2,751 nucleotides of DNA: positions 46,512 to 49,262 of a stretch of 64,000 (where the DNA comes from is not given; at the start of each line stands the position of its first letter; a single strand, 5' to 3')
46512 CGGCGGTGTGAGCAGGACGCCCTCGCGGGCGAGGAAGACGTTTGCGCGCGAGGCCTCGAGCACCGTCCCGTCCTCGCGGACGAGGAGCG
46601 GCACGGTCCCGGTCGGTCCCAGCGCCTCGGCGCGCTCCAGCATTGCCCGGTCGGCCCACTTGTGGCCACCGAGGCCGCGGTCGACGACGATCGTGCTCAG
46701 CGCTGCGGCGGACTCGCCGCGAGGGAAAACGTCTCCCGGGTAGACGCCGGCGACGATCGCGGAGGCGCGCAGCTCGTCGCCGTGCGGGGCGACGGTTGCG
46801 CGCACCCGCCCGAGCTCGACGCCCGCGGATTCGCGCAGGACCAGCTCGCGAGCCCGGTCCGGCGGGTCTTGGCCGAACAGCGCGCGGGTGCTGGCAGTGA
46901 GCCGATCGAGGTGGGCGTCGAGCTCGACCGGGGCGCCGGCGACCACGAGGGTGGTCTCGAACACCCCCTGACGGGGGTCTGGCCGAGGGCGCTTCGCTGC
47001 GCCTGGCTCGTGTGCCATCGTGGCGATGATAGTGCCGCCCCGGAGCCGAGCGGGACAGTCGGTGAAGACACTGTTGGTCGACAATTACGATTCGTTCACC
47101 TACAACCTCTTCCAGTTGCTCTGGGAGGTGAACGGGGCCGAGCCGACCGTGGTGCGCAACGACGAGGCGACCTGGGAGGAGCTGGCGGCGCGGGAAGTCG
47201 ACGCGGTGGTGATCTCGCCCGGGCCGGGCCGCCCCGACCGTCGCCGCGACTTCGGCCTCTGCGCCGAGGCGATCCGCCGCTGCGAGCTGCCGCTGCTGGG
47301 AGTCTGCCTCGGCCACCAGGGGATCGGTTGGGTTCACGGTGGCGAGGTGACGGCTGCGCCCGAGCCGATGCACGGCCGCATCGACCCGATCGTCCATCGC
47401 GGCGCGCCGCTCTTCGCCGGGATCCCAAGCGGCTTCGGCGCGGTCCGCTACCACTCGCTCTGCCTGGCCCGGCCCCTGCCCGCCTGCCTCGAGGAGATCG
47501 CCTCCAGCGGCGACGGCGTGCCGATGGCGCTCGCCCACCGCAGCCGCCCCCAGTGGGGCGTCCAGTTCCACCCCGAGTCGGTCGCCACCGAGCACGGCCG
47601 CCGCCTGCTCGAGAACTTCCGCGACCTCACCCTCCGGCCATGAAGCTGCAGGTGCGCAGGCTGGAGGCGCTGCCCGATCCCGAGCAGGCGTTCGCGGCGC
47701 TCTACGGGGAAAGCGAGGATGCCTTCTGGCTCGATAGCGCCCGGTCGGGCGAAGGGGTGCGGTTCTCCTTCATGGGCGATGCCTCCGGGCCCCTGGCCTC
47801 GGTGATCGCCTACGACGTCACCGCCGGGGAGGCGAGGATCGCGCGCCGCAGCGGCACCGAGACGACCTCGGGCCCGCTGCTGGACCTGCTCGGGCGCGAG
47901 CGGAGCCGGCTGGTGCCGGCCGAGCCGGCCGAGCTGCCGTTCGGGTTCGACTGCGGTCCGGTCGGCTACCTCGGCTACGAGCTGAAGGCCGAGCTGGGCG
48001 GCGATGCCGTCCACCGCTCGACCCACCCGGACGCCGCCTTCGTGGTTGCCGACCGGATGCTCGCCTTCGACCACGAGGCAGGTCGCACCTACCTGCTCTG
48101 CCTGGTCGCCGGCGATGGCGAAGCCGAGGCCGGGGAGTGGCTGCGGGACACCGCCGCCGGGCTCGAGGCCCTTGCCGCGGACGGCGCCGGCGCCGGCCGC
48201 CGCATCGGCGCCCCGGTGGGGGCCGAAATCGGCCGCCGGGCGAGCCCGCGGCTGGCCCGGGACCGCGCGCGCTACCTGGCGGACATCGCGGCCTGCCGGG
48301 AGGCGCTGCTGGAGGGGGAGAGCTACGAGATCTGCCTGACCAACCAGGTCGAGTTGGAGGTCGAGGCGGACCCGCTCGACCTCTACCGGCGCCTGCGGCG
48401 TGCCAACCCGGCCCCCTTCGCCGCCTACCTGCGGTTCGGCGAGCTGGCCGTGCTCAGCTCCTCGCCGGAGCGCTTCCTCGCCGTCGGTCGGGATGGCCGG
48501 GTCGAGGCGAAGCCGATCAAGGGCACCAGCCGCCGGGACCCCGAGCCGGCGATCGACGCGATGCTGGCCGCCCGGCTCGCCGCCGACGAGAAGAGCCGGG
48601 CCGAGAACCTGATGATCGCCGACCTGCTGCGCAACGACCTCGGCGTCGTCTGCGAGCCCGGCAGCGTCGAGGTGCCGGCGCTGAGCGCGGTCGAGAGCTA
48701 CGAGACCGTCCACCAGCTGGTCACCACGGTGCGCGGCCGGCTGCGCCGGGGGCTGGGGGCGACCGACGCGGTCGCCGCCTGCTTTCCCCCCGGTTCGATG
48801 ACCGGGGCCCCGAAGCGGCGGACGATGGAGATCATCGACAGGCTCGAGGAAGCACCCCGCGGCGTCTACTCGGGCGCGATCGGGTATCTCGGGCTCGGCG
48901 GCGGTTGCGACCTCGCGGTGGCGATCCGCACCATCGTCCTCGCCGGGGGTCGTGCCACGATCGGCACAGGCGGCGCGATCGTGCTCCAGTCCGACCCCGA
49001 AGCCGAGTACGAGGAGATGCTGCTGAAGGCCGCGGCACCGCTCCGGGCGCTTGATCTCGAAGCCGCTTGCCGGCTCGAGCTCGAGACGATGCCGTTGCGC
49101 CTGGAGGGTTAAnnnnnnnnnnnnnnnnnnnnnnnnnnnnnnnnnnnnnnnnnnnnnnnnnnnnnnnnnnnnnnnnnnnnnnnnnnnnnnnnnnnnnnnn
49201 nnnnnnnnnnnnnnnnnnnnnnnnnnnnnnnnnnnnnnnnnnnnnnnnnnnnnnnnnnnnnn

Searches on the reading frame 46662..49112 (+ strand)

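Call 31: search_protein_families(library=pfam, proteins=[window:46662-49112:+], max_evalue=0.01)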
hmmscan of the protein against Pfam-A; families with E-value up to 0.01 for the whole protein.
window:46662-49112:+ (816 aa): 2 families
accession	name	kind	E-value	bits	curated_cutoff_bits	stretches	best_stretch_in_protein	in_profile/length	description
PF00425.24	Chorismate_bind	-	1.7e-85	287.1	27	1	535-789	2-257/257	chorismate binding enzyme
PF04715.19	Anth_synt_I_N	-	1.8e-16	61.1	23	1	339-478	4-140/140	Anthranilate synthase component I, N terminal region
